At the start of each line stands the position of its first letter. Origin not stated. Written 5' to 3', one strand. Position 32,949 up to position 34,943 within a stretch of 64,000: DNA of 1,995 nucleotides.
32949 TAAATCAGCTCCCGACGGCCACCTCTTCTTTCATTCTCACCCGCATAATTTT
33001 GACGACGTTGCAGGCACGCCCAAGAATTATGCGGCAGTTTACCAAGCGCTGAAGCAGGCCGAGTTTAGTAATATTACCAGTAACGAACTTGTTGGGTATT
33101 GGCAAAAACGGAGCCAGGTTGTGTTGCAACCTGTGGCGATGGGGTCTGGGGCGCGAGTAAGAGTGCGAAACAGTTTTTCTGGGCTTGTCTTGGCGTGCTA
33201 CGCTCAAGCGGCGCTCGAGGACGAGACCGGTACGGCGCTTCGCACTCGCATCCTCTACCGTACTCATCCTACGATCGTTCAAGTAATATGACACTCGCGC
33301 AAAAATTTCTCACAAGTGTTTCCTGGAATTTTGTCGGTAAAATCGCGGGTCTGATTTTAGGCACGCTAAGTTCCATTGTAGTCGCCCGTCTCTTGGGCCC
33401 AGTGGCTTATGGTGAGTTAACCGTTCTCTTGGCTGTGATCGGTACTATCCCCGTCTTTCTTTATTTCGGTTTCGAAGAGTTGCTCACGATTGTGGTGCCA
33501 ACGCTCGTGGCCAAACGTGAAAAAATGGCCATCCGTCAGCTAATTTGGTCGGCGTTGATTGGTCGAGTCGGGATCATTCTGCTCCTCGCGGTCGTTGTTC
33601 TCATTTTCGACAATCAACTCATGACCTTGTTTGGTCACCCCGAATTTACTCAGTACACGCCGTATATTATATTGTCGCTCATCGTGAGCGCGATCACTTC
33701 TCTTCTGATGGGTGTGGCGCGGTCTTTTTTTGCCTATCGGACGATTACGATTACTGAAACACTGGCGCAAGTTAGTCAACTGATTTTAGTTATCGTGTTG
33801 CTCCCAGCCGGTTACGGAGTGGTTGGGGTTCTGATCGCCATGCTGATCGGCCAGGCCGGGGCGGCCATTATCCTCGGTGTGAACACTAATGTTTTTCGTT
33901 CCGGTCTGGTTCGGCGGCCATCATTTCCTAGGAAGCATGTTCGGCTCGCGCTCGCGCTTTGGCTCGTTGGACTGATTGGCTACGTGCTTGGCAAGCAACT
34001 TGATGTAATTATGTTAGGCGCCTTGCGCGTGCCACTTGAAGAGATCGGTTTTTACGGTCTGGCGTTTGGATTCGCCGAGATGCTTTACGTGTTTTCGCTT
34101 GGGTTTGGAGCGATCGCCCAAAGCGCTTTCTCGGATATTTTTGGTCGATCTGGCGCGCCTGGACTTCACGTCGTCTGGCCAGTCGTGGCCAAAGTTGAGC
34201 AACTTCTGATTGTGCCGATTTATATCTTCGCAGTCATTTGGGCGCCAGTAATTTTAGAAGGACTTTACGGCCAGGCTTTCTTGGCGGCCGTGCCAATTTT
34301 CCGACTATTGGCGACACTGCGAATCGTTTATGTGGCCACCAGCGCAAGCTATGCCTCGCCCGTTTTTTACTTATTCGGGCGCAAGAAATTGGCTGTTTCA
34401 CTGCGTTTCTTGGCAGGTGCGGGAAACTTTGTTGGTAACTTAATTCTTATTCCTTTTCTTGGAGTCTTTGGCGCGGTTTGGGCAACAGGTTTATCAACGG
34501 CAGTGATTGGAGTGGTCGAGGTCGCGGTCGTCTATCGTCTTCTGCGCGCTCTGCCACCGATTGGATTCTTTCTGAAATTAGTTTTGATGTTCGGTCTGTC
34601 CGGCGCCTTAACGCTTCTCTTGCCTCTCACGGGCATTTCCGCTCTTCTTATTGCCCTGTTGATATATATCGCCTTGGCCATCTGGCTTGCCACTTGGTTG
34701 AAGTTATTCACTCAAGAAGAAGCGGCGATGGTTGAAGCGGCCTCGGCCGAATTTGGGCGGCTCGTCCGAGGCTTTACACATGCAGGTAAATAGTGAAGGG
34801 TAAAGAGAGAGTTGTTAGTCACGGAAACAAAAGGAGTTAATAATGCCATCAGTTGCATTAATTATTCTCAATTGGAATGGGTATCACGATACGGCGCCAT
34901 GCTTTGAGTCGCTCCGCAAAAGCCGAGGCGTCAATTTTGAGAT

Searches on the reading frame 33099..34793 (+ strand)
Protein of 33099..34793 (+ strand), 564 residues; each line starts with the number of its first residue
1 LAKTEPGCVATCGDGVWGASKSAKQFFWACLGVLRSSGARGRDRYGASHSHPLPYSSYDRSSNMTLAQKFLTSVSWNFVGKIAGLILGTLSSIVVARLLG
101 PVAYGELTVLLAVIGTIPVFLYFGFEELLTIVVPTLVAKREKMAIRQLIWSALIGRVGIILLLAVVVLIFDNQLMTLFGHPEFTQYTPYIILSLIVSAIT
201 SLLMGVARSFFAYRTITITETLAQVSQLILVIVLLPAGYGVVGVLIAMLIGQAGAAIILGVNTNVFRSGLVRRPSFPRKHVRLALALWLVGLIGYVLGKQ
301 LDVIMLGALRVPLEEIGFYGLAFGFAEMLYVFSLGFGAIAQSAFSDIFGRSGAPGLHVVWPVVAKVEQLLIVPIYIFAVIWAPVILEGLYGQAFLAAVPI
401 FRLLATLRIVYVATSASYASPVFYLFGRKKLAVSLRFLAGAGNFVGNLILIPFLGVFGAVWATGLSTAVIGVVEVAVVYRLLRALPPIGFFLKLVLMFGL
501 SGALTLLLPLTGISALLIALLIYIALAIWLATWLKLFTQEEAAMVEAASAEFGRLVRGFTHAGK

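Call 10: search_protein_families(library=pfam, proteins=[window:33099-34793:+], max_evalue=0.001)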
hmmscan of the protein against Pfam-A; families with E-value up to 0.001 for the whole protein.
window:33099-34793:+ (564 aa): 2 families
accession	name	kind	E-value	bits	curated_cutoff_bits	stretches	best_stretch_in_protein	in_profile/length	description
PF01943.22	Polysacc_synt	-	7.2e-12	45.7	28.2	1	71-332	2-257/274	Polysaccharide biosynthesis protein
PF13440.11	Polysacc_synt_3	-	3.3e-11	43.4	23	1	94-399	1-293/293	Polysaccharide biosynthesis protein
